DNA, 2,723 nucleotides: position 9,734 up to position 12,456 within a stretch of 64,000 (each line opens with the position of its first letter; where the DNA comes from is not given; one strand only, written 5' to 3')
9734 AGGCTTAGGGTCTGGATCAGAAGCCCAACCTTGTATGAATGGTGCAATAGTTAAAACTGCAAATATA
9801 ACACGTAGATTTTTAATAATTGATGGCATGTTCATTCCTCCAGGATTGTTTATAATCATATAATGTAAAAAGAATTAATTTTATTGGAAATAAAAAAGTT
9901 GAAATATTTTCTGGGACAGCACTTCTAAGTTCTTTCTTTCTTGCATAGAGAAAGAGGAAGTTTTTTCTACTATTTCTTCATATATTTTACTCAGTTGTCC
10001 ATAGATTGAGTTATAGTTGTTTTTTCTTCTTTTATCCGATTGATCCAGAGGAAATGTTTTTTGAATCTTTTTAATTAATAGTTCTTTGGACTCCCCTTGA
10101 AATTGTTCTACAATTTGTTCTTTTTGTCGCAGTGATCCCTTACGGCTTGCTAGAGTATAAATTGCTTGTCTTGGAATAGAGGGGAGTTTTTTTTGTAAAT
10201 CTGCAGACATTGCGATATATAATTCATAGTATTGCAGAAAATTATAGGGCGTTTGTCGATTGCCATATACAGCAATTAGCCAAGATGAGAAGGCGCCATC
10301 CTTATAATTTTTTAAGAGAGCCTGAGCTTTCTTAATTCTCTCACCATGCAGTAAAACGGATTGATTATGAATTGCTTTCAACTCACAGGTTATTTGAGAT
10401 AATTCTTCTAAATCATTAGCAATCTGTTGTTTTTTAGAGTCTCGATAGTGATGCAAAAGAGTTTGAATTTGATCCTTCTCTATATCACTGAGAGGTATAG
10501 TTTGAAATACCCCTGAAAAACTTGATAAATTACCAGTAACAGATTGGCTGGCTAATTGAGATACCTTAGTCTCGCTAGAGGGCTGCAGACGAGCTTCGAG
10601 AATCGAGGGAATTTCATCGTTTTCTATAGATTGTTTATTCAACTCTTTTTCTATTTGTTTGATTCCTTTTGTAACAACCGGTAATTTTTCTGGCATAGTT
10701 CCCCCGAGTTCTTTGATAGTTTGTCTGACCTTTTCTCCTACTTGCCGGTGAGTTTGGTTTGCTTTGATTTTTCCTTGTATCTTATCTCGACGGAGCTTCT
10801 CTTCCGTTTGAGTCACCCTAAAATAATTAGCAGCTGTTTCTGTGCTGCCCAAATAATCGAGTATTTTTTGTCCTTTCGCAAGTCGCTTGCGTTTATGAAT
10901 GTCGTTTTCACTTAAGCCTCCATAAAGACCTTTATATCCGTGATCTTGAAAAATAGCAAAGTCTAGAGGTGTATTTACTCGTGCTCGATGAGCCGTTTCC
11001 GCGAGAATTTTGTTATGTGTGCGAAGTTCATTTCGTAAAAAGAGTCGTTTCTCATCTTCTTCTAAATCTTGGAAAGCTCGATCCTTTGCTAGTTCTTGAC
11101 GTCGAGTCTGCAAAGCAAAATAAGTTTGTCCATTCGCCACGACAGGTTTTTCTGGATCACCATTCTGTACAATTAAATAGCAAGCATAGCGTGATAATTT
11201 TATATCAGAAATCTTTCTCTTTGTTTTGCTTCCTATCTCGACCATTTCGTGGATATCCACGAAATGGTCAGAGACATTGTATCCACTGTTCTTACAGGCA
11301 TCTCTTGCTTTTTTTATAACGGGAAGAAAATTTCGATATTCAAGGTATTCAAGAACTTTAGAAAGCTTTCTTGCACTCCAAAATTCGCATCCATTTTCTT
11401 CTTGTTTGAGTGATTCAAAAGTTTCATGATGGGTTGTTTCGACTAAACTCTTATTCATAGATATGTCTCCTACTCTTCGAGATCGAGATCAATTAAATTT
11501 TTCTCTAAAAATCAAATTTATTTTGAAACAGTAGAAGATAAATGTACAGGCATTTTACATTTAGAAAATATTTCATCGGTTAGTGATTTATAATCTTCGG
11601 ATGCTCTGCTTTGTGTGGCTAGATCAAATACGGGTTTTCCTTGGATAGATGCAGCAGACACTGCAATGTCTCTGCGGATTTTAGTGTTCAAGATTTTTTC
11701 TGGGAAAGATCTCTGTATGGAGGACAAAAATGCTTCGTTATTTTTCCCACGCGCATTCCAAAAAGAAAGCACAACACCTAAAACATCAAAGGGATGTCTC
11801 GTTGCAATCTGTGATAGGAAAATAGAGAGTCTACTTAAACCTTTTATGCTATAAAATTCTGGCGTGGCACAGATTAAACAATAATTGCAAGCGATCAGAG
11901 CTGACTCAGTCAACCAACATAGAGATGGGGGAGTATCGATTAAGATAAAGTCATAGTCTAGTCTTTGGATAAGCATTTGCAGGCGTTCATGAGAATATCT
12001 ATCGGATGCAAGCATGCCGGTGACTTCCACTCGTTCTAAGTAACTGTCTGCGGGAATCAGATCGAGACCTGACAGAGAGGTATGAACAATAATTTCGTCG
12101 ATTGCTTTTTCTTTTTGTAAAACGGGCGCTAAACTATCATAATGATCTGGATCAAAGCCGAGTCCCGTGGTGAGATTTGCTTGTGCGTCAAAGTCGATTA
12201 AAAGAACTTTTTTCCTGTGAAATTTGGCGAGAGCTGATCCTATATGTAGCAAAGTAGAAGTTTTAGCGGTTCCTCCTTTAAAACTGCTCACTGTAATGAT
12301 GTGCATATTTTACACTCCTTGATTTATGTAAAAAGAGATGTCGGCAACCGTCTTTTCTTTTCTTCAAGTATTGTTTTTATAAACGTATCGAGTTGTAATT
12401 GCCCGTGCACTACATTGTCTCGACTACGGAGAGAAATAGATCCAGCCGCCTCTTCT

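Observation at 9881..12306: Chromosomal ParA plus a full-length DinD fused to a pGP6-D/CT583-type domain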

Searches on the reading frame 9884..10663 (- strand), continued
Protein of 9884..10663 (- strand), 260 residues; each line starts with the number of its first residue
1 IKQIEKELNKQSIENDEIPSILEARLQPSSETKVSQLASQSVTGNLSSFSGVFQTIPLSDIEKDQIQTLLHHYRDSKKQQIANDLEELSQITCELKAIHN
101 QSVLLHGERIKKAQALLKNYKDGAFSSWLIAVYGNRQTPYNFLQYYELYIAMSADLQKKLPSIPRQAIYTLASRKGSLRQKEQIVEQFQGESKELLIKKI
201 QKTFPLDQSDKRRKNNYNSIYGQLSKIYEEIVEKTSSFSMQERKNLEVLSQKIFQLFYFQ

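Call 57: find_encoding_contigs(protein=P0124, flank=4000, max_places=2)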
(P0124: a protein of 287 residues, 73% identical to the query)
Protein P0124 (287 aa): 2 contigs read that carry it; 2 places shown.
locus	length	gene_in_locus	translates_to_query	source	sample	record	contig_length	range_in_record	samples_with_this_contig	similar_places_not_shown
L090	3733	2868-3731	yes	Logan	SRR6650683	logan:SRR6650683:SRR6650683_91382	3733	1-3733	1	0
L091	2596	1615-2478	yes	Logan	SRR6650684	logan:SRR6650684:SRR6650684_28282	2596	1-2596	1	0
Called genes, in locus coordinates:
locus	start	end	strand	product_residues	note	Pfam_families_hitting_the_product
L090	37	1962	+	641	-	PF07973:tRNA_SAD, PF00587:tRNA-synt_2b, PF03129:HGTP_anticodon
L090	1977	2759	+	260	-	PF01656:CbiA, PF06564:CBP_BcsQ, PF09140:MipZ (faint), PF10609:ParA (weak), PF13614:AAA_31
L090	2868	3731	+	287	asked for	PF03677:UPF0137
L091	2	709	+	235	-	?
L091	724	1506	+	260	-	PF01656:CbiA, PF06564:CBP_BcsQ, PF09140:MipZ (faint), PF10609:ParA (weak), PF13614:AAA_31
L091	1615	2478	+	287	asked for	PF03677:UPF0137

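Call 75: find_related_loci(query=window:9884-10615:-, collection=metagenome_contigs, flank=3500)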
Query seq(244 aa) (244 aa) in metagenome_contigs; peptide patterns used: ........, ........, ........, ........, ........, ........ (x = any residue, [..] = any of these).
462 stretches matched a pattern; 203 encode a relative of the query (tblastn E <= 1e-3); the best 80 are kept; 80 distinct loci.
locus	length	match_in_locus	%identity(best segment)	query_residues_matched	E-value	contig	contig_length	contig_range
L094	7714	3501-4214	49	2-240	4e-73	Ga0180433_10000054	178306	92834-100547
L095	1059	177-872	50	2-233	2e-77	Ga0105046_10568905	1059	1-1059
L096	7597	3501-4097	58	1-199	2e-71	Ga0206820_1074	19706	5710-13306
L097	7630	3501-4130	52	4-211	2e-70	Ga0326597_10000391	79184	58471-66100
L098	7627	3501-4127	52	4-210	7e-70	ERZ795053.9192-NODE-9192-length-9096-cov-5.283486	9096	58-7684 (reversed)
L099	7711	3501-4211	48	2-242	7e-69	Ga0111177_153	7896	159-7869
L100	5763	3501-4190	49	2-230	2e-68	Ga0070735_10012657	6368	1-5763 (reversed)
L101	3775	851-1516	50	1-223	1e-68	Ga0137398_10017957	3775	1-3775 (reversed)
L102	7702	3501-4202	49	1-233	4e-68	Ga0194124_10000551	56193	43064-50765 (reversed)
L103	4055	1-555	58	27-212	3e-68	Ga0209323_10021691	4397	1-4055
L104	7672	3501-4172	49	17-240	3e-68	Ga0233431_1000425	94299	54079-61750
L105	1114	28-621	54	1-196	7e-73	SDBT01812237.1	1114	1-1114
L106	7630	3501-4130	50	4-211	1e-67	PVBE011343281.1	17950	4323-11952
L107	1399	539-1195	48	2-219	3e-71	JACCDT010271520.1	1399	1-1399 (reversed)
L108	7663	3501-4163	48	1-222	4e-67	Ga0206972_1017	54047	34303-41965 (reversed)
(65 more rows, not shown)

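Call 85: search_protein_representatives(alignment_id=A1)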
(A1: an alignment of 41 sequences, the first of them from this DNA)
Query: 41 sequences, 248 profile positions. Proteins with E-value up to 0.001 (for the whole library): 332; up to 1e-10: 269; up to 1e-30: 173. The best 150 are listed.
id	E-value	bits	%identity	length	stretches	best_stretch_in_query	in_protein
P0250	3.0e-107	373.9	-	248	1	1-246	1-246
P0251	7.5e-105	366.1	-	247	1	1-245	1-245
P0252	5.1e-104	363.4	-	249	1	1-245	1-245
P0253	3.3e-88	311.6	-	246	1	2-244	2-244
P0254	1.2e-87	309.8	-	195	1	1-192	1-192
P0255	7.0e-86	304.0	-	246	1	4-245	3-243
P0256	8.0e-86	303.8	-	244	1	5-244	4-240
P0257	1.9e-83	296.0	-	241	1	1-241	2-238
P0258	9.8e-83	293.6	-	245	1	1-242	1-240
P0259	1.2e-81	290.1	-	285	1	7-243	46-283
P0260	1.8e-81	289.5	-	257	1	1-246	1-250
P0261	3.2e-81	288.7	-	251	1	1-244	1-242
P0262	9.1e-81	287.2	-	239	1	1-243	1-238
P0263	3.8e-80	285.2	-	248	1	1-243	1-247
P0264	2.2e-79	282.7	-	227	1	22-245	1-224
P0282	2.7e-67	243.1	-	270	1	1-243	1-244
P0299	1.8e-58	214.2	-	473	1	32-162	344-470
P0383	7.3e-38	146.7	-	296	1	23-213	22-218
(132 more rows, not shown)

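Call 87: search_protein_families(library=pfam, proteins=[P0299, P0259, P0383, P0282], max_evalue=0.001)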
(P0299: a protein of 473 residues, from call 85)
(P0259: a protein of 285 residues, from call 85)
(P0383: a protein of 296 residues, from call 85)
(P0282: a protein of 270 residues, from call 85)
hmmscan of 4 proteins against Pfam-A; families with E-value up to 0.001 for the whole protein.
P0299 (473 aa): 4 families
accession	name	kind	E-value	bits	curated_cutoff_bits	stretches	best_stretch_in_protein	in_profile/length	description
PF03677.18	UPF0137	-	8.4e-49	167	34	1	337-471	22-161/237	Uncharacterised protein family (UPF0137)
PF13614.12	AAA_31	-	2.3e-16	60.7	27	1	187-294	2-112/177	AAA domain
PF01656.29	CbiA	-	5e-13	49.6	25.4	1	189-321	1-124/125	CobQ/CobB/MinD/ParA nucleotide binding domain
PF06564.18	CBP_BcsQ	-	0.00012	22.2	21.3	0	186-230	1-44/234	Cellulose biosynthesis protein BcsQ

P0259 (285 aa): 1 family
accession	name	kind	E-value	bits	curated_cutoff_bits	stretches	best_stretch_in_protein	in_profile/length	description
PF03677.18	UPF0137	-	9.4e-74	248.6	34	1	46-280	7-237/237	Uncharacterised protein family (UPF0137)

P0383 (296 aa): 1 family
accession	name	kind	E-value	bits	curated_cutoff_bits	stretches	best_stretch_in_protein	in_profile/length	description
PF03677.18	UPF0137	-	7e-41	141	34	1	1-218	1-211/237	Uncharacterised protein family (UPF0137)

P0282 (270 aa): 1 family
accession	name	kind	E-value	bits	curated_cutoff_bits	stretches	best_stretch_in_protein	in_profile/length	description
PF03677.18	UPF0137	-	6e-62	210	34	1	1-212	1-209/237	Uncharacterised protein family (UPF0137)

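Call 88: search_dna_similar(query=window:9884-10615:-, collection=plasmids, mode=protein, max_evalue=0.001, max_rows=25, rows=spread)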
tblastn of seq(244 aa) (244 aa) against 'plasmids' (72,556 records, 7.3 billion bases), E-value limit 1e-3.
Records with a match: 120; places in all: 120; records where one place covers at least 80% of the query: 2.
Best place of each record, by identity: <60% 120.
By first word of the organism name: Chlamydia 112; Chlamydiifrater 5; Simkania 1; Candidatus 1; Chlamydophila 1.
By predicted mobility (MOB-suite, as given by PLSDB): non-mobilizable 118; conjugative 1; mobilizable 1.
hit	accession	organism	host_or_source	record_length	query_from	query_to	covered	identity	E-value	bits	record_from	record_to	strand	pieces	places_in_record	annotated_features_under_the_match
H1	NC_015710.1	Simkania negevensis Z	-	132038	25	231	85%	30.4%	2e-25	111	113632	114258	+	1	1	CT583 family protein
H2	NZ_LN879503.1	Candidatus Protochlamydia naegleriophila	Naegleria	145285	63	238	72%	33.3%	3e-23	105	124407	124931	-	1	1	CT583 family protein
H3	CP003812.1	Chlamydia psittaci 84/55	Amazona sp.,lungs of a diseased parakeet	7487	39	189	62%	37.7%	8e-21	98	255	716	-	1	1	hypothetical protein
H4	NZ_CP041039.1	Chlamydophila parapsittaci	sheep,whole organism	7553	39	189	62%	37.7%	8e-21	98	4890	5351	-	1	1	CT583 family protein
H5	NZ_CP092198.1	Chlamydia psittaci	Equus caballus,Placenta,Placental tissue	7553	39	189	62%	37.7%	8e-21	98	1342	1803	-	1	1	CT583 family protein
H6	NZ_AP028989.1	Chlamydia psittaci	Psittacula krameri manillensis,feces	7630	39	189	62%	37.7%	8e-21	98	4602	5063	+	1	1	CT583 family protein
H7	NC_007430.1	Chlamydia trachomatis A/HAR-13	-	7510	68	241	71%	32.1%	3e-15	82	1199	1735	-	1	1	CT583 family protein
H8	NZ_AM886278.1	Chlamydia trachomatis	-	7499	68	241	71%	32.1%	4e-15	81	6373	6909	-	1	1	CT583 family protein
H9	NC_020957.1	Chlamydia trachomatis L3/404/LN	-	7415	68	241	71%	32.1%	4e-15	81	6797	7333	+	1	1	CT583 family protein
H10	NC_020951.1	Chlamydia trachomatis L1/115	-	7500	68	241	71%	32.1%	4e-15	81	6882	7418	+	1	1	CT583 family protein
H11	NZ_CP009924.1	Chlamydia trachomatis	Homo sapiens,Portugal:Lisbon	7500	68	241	71%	32.1%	4e-15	81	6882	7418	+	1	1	CT583 family protein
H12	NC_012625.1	Chlamydia trachomatis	-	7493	68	241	71%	32.1%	5e-15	81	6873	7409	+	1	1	CT583 family protein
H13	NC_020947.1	Chlamydia trachomatis E/Bour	-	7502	68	241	71%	32.1%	5e-15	81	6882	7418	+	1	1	CT583 family protein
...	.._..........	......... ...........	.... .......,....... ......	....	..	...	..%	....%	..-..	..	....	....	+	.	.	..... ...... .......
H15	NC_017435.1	Chlamydia trachomatis D-EC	-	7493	68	241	71%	32.1%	6e-15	81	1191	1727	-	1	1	CT583 family protein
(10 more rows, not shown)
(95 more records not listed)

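Call 89: get_annotated_region(hit=H7, flank=2500)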
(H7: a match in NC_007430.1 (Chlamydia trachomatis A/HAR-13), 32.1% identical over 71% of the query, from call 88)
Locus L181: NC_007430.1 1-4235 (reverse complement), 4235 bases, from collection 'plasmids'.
description: Chlamydia trachomatis A/HAR-13 plasmid pCTA, complete sequence
organism: Chlamydia trachomatis A/HAR-13 (NCBI taxid 315277)
taxonomy: Bacteria; Chlamydiota; Chlamydiia; Chlamydiales; Chlamydiaceae; Chlamydia; Chlamydia trachomatis; Chlamydia trachomatis A/HAR-13
host: -; source: -; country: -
typing (MOB-suite, as given by PLSDB): non-mobilizable; replicon rep_cluster_308
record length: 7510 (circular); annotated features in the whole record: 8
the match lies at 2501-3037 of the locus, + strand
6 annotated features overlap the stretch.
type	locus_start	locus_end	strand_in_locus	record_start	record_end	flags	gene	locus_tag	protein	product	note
CDS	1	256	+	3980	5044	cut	-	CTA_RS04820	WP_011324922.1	DUF5597 domain-containing protein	-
CDS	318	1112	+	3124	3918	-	pgp3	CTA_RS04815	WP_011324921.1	virulence factor Pgp3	-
CDS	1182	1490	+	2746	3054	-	-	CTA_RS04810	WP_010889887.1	hypothetical protein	-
CDS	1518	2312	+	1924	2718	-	-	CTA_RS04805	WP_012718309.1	ParA family protein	-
CDS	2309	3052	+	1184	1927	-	-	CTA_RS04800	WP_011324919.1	CT583 family protein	-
CDS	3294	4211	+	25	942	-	-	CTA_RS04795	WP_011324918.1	integrase pGP7-D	-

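Call 90: get_annotated_region(hit=H1, flank=3000)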
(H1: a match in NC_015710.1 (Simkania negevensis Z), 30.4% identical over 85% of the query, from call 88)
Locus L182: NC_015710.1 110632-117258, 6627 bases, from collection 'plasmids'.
description: Simkania negevensis Z plasmid pSn, complete sequence
organism: Simkania negevensis Z (NCBI taxid 331113)
taxonomy: Bacteria; Chlamydiota; Chlamydiia; Parachlamydiales; Simkaniaceae; Simkania; Simkania negevensis; Simkania negevensis Z
host: -; source: -; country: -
typing (MOB-suite, as given by PLSDB): conjugative; relaxase MOBQ; mating-pair formation MPF_F
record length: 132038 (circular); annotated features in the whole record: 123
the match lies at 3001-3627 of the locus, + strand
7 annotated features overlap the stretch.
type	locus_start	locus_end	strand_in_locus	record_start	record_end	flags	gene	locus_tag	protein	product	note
CDS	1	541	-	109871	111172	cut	-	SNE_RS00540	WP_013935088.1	hypothetical protein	-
CDS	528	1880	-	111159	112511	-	dnaB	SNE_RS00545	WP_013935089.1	replicative DNA helicase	GO:0006260 - DNA replication [Evidence IEA]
CDS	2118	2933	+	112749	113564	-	-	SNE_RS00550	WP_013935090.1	ParA family protein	-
CDS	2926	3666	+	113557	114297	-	-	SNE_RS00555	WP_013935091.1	CT583 family protein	-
CDS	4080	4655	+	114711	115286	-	-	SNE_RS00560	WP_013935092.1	hypothetical protein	-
CDS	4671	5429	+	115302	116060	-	-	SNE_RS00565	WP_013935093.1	hypothetical protein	-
CDS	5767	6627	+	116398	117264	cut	-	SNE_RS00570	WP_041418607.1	hypothetical protein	-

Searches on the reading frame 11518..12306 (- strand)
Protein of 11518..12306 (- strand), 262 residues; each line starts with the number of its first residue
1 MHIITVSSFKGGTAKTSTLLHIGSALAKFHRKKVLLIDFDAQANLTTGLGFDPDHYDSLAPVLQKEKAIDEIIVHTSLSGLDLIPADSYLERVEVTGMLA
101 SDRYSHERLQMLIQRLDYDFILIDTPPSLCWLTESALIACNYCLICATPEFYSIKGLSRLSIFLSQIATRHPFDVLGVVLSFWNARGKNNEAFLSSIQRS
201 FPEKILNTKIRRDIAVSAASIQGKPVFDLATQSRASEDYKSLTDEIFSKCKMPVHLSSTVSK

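Call 3: search_protein_families(library=pfam, proteins=[window:11518-12306:-], max_evalue=0.1)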
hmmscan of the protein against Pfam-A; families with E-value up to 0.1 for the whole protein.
window:11518-12306:- (262 aa): 8 families
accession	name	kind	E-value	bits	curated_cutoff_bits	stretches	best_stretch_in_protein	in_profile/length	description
PF13614.12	AAA_31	-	7.7e-38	130.6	27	1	1-169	1-169/177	AAA domain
PF01656.29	CbiA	-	1.9e-19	70.3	25.4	1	4-226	1-125/125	CobQ/CobB/MinD/ParA nucleotide binding domain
PF06564.18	CBP_BcsQ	-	1.3e-11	44.9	21.3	1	1-243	1-230/234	Cellulose biosynthesis protein BcsQ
PF10609.15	ParA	-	2.6e-06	27.5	27.1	1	2-246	4-245/246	NUBPL iron-transfer P-loop NTPase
PF00142.24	Fer4_NifH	-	5.6e-06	26.5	25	1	10-251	8-249/271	4Fe-4S iron sulfur cluster binding proteins, NifH/frxC family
PF09140.17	MipZ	-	6.3e-05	22.9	20.7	1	2-42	1-40/262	ATPase MipZ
PF07015.17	VirC1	-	8.6e-05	22.4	24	1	1-45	1-44/231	VirC1 protein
PF02374.21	ArsA_ATPase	-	0.071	12.7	24.3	0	2-46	2-44/305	Anion-transporting ATPase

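Call 4: search_protein_families(library=ncbifam, proteins=[window:11518-12306:-], max_evalue=0.1)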
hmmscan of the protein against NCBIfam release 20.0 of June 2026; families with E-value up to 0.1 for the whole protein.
window:11518-12306:- (262 aa): 22 families
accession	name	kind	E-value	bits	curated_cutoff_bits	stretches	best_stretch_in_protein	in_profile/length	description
TIGR03453.1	partition_RepA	equivalog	2.8e-27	95.6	348.45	1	2-240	105-364/387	plasmid partitioning protein RepA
TIGR01969.1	minD_arch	subfamily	1.2e-23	83.6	201.75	1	3-251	2-236/251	cell division ATPase MinD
TIGR03371.1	cellulose_yhjQ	equivalog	5.5e-21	75.2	157.85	1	1-244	1-239/246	cellulose biosynthesis protein BcsQ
NF041546.1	ParA_partition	equivalog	1.6e-18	67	180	2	106-245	67-203/203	ParA family partition ATPase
NF041283.1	PrgP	equivalog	1.9e-16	60.2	400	1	3-212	4-224/297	ParA superfamily DNA segregation protein PrgP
NF010443.0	PRK13869.1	subfamily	1.1e-14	54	446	1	2-179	122-305/405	plasmid-partitioning protein RepA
TIGR01968.1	minD_bact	equivalog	1.6e-14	53.9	212.9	1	2-249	2-239/261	septum site-determining protein MinD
TIGR03018.1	pepcterm_TyrKin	hypoth_equivalog_domain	3.2e-11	42.9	230.65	1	2-138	36-168/207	XrtA-associated tyrosine autokinase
TIGR01007.1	eps_fam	subfamily_domain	1.8e-10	40.7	108.05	1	2-139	18-148/204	polysaccharide biosynthesis tyrosine autokinase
NF010259.0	PRK13705.1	equivalog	2e-10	40.2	725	1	3-237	108-359/388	plasmid-partitioning protein SopA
NF047398.1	AAA_KGGVGR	domain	1.2e-09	38.8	90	1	1-129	2-153/190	KGGVGR-motif variant AAA ATPase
NF008079.0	PRK10818.1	equivalog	2.2e-08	33.7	508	1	2-246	3-246/270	septum site-determining protein MinD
NF008568.0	PRK11519.1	equivalog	4.3e-07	28.5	1068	1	24-180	549-695/720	tyrosine-protein kinase Wzc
NF009701.0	PRK13230.1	subfamily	3.9e-05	22.8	350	1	10-77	9-73/291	nitrogenase reductase-like protein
NF010423.0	PRK13849.1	equivalog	4.3e-05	23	313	1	1-45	1-44/231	conjugal transfer ATPase VirC1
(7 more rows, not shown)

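Call 24: search_protein_families(library=padloc, proteins=[window:11518-12306:-], max_evalue=0.01)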
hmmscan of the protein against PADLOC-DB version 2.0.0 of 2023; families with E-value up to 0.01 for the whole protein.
window:11518-12306:- (262 aa): 1 family
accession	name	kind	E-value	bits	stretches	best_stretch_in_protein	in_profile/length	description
PDLC04559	PDC-M28B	-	0.0047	14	0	3-40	130-166/438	-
